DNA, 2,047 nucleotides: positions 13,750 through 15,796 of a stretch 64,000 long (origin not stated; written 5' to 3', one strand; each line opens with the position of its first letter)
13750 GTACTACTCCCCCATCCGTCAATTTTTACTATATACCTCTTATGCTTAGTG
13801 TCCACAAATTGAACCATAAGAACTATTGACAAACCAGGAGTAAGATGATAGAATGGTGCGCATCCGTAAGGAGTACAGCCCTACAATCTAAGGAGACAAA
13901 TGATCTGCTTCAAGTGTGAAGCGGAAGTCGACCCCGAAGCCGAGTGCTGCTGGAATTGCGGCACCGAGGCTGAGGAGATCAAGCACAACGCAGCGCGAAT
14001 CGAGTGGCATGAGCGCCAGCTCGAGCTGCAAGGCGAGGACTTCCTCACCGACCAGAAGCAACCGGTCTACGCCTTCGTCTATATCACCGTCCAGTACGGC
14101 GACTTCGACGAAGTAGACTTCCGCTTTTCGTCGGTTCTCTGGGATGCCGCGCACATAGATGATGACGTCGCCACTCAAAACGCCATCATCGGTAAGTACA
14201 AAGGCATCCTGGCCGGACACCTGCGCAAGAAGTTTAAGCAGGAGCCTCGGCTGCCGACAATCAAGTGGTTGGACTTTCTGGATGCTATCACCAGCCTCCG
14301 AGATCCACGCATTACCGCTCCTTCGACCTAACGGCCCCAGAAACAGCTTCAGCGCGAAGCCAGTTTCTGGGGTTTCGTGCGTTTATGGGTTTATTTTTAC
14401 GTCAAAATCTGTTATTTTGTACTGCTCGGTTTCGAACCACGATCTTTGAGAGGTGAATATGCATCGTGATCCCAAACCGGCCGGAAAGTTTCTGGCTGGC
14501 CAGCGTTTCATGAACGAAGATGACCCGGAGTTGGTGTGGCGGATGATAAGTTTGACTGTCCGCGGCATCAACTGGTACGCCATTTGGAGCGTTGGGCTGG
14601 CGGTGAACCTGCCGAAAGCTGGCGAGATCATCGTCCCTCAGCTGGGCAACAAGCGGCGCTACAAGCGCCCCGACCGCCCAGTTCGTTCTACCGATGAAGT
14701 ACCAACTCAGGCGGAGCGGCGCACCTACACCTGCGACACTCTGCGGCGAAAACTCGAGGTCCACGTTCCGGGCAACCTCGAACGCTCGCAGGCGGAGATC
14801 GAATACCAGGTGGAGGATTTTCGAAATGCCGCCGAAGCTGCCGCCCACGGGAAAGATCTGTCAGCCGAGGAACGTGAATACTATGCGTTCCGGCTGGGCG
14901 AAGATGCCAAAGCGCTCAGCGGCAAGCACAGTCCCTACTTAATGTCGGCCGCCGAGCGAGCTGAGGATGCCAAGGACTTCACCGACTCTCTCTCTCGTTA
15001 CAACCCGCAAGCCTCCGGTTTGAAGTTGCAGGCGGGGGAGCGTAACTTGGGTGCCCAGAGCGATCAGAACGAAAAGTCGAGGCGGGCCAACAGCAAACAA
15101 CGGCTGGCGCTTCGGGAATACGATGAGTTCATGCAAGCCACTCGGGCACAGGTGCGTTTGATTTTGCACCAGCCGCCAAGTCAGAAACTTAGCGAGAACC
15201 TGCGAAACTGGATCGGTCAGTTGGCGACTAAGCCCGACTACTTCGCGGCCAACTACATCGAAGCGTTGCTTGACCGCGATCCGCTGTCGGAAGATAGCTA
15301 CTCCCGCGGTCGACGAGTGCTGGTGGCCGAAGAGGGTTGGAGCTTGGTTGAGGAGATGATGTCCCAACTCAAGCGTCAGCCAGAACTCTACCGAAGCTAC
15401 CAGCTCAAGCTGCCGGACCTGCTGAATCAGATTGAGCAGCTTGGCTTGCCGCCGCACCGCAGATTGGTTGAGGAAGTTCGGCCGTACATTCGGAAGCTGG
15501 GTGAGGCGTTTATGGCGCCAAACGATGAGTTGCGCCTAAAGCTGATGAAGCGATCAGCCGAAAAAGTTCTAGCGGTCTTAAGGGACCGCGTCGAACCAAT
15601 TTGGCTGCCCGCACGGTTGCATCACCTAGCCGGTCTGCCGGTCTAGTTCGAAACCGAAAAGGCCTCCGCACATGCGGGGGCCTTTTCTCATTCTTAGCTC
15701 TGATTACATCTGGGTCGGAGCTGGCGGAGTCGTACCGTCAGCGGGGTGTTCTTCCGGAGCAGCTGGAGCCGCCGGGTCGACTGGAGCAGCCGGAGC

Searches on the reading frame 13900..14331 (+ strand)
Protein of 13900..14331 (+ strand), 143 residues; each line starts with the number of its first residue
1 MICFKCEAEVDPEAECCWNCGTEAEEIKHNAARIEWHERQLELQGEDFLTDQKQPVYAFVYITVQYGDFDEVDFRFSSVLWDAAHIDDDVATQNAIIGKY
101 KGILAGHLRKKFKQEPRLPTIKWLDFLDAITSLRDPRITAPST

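Call 42: search_protein_families(library=pfam, proteins=[window:13900-14331:+], max_evalue=0.01)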
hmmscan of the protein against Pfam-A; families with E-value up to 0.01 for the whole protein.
window:13900-14331:+ (143 aa): 0 families

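Call 72: search_protein_families(library=phrogs, proteins=[window:13900-14331:+], max_evalue=0.01)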
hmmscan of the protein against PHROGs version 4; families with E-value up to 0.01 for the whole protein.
window:13900-14331:+ (143 aa): 1 family
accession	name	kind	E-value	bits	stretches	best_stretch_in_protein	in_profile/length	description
phrog_2546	-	unknown function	0.0012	20.1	1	1-47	1-47/180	-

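Call 78: search_protein_families(library=padloc, proteins=[window:13900-14331:+], max_evalue=0.01)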
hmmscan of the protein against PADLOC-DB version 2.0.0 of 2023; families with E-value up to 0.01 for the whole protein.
window:13900-14331:+ (143 aa): 0 families

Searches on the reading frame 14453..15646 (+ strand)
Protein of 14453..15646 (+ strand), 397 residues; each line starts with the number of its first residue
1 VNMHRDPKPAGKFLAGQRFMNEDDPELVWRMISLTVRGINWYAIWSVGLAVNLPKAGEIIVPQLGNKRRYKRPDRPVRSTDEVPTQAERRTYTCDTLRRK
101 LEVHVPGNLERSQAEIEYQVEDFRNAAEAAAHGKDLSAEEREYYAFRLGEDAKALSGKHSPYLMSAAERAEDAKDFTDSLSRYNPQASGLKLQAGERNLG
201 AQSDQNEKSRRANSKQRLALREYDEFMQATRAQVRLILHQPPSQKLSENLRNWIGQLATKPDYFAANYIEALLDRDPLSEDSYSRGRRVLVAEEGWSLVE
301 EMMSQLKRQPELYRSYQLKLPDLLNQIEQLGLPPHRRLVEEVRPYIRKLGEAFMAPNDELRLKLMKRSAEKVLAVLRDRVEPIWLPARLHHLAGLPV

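Call 42: search_protein_families(library=pfam, proteins=[window:14453-15646:+], max_evalue=0.01)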
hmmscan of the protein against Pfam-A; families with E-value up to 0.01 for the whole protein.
window:14453-15646:+ (397 aa): 0 families

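Call 70: search_dna_similar(query=window:14453-15646:+, collection=phages, mode=protein, max_evalue=0.001, max_rows=8)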
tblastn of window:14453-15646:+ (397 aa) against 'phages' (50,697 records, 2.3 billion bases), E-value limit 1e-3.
No match.

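Call 71: search_dna_similar(query=window:14453-15646:+, collection=plasmids, mode=protein, max_evalue=0.001, max_rows=8)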
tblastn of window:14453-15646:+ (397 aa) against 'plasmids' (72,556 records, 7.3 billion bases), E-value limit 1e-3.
No match.

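Call 72: search_protein_families(library=phrogs, proteins=[window:14453-15646:+], max_evalue=0.01)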
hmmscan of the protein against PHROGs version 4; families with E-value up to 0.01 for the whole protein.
window:14453-15646:+ (397 aa): 0 families

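Call 78: search_protein_families(library=padloc, proteins=[window:14453-15646:+], max_evalue=0.01)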
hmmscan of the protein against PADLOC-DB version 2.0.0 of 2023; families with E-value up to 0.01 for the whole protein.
window:14453-15646:+ (397 aa): 0 families
